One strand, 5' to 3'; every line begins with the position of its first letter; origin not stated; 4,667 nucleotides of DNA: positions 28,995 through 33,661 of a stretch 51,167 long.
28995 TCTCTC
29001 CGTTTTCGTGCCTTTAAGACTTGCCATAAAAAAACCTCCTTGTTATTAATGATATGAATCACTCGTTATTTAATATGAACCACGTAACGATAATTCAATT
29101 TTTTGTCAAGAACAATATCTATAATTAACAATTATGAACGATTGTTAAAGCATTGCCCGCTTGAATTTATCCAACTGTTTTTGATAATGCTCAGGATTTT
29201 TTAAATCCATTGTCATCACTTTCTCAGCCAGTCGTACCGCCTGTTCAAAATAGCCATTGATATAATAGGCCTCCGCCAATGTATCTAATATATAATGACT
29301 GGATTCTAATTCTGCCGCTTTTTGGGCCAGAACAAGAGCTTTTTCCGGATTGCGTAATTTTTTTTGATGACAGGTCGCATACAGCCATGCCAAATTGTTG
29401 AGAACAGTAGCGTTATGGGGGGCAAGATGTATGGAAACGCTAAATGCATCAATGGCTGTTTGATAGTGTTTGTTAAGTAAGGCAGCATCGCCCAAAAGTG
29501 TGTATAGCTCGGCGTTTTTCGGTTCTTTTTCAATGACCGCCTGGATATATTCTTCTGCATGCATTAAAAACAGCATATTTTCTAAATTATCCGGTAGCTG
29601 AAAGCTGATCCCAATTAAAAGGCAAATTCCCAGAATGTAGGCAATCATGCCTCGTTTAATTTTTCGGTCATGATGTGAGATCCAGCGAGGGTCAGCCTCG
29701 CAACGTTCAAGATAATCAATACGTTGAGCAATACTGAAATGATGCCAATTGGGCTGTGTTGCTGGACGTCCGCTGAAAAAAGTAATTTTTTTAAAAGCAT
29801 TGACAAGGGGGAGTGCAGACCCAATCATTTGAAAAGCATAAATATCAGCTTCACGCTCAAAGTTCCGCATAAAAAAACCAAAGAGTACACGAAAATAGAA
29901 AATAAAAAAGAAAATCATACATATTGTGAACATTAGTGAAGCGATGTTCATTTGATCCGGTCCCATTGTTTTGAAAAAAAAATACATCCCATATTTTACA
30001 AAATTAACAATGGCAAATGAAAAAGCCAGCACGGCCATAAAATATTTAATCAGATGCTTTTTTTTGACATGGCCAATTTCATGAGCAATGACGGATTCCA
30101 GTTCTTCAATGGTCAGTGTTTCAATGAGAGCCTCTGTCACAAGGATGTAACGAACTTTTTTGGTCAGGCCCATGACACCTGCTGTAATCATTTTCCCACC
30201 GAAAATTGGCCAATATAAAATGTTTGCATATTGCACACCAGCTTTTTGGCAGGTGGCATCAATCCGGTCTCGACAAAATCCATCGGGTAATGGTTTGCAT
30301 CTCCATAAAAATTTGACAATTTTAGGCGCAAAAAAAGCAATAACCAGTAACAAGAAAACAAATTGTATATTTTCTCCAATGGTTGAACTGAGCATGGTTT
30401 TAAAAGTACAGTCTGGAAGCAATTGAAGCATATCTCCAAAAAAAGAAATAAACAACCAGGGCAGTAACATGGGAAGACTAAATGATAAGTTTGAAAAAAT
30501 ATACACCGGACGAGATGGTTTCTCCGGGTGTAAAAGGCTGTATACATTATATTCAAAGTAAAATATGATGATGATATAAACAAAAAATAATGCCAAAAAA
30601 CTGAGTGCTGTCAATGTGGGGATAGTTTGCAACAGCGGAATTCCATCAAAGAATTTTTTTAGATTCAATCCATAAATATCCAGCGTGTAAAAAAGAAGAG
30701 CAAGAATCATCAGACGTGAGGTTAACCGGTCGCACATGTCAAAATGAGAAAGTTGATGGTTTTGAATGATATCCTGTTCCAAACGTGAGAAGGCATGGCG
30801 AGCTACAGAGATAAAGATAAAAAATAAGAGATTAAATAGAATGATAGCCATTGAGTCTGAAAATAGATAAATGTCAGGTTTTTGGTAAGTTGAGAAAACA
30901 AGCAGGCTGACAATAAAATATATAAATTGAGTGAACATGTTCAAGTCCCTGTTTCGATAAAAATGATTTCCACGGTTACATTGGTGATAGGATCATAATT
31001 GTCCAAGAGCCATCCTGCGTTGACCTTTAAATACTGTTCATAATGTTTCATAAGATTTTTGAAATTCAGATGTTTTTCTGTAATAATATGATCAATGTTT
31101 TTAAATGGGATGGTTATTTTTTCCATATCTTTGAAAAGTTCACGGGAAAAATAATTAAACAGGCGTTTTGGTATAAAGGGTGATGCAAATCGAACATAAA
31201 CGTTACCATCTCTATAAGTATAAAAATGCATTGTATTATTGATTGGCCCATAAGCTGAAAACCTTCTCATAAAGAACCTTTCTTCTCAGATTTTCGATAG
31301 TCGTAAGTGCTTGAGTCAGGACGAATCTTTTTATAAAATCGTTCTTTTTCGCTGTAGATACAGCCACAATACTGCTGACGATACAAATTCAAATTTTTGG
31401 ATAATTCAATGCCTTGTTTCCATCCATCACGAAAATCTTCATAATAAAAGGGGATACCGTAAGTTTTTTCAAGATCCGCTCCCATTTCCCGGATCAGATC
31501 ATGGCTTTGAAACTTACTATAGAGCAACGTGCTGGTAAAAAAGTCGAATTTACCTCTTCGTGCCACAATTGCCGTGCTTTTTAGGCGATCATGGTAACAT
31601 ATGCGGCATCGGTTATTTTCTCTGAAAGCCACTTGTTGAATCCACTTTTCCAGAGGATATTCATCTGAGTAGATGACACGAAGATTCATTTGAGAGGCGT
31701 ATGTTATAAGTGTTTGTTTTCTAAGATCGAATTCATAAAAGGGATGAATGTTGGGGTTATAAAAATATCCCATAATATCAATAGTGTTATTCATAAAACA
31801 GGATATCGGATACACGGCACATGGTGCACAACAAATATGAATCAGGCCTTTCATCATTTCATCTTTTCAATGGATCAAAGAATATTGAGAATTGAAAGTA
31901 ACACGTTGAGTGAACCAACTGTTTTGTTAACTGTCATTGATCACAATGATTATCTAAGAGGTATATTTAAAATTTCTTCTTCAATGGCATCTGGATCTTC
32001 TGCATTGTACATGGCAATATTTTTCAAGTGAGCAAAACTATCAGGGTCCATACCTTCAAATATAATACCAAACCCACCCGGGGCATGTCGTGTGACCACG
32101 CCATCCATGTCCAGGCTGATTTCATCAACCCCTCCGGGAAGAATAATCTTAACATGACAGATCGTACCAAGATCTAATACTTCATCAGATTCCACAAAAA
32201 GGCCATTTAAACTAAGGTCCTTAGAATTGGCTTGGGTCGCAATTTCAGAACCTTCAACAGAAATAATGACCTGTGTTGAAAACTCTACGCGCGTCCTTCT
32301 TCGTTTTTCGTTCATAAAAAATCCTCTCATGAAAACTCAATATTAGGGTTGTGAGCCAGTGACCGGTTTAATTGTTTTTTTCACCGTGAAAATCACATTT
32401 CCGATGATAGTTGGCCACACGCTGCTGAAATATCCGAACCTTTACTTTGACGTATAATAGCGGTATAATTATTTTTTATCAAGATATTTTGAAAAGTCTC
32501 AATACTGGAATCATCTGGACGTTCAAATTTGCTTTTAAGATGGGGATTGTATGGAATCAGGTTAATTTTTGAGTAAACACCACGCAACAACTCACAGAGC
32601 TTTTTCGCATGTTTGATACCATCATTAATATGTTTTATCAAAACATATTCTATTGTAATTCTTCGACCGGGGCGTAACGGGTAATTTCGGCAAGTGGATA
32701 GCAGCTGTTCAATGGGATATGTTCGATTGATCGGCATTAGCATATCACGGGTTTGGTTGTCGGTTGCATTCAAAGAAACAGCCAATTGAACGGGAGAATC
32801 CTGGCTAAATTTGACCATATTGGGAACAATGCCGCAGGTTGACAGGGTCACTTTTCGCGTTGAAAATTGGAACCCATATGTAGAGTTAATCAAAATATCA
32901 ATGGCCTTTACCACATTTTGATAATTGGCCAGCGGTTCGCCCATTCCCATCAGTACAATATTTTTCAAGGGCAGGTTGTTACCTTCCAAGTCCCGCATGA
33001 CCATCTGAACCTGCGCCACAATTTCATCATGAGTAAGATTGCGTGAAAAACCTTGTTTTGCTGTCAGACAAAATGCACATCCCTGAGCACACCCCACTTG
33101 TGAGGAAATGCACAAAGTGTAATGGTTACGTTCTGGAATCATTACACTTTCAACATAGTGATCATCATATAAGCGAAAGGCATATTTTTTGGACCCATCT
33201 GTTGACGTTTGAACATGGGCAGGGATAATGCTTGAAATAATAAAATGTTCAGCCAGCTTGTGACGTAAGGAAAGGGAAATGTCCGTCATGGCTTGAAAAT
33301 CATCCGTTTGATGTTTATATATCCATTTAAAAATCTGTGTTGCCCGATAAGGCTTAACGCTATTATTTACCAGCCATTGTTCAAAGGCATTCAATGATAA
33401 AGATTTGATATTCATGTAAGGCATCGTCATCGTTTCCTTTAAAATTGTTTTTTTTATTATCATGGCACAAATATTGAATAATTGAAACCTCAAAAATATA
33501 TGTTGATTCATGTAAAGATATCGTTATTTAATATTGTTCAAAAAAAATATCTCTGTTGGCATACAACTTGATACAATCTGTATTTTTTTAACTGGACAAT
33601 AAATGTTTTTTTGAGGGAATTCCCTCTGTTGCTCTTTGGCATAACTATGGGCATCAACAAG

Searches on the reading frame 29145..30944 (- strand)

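Call 20: search_protein_families(library=pfam, proteins=[window:29145-30944:-], max_evalue=0.00001)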
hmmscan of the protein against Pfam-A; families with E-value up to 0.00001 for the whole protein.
window:29145-30944:- (599 aa): 5 families
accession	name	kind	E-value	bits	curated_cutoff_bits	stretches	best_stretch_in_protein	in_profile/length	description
PF01435.24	Peptidase_M48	-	1.2e-17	64.8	20.3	1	255-400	38-168/186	Peptidase family M48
PF13431.12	TPR_17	-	1.5e-08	34.7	24.4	0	468-498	3-33/34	Tetratricopeptide repeat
PF23914.1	TPR_CcmH_CycH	-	1.2e-06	28.9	42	1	471-579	43-150/158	Cytochrome c-type biogenesis protein H TPR domain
PF07719.23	TPR_2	-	2.6e-06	27.6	27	0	478-511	1-34/34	Tetratricopeptide repeat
PF13432.12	TPR_16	-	9.6e-06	26.4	32.7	0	463-511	16-64/65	Tetratricopeptide repeat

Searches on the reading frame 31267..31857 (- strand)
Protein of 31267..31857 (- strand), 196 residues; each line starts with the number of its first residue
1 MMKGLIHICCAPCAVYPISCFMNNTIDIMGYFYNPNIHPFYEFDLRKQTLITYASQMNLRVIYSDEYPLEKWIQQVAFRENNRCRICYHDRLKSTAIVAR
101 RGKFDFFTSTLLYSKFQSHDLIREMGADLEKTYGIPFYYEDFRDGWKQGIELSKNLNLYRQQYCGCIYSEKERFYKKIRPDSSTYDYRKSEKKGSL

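Call 20: search_protein_families(library=pfam, proteins=[window:31267-31857:-], max_evalue=0.00001)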
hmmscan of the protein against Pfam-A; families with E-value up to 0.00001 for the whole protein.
window:31267-31857:- (196 aa): 1 family
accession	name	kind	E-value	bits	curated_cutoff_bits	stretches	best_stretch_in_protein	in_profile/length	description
PF02677.20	QueH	-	5.2e-62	209.5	23.5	1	5-172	2-175/175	Epoxyqueuosine reductase QueH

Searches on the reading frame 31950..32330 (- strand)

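Call 61: search_protein_families(library=pfam, proteins=[window:31950-32330:-], max_evalue=0.0001)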
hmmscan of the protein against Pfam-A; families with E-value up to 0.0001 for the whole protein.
window:31950-32330:- (126 aa): 1 family
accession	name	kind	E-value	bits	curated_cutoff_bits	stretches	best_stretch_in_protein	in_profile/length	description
PF07238.19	PilZ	-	1.1e-11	45.4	22.5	1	8-105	1-99/102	PilZ domain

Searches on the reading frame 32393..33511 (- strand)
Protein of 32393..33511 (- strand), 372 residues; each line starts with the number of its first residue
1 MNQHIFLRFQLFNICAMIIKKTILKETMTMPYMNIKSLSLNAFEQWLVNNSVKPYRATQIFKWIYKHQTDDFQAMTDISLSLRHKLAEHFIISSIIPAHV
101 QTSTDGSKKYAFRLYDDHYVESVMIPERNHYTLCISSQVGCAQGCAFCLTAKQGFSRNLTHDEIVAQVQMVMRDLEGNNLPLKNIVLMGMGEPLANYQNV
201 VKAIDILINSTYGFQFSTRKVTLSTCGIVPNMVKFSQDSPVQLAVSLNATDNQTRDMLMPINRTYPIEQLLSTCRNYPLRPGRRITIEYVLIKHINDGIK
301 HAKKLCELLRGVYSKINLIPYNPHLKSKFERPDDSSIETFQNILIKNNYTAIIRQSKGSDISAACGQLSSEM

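Call 61: search_protein_families(library=pfam, proteins=[window:32393-33511:-], max_evalue=0.0001)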
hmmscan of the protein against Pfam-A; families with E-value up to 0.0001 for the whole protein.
window:32393-33511:- (372 aa): 2 families
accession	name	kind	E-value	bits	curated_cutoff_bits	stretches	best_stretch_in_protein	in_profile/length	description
PF21016.3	RlmN_N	-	1.3e-18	66.9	24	1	33-92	1-60/60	Ribosomal RNA large subunit methyltransferase N-terminal domain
PF04055.27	Radical_SAM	-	8.2e-15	55.8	29.5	1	136-298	2-157/166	Radical SAM superfamily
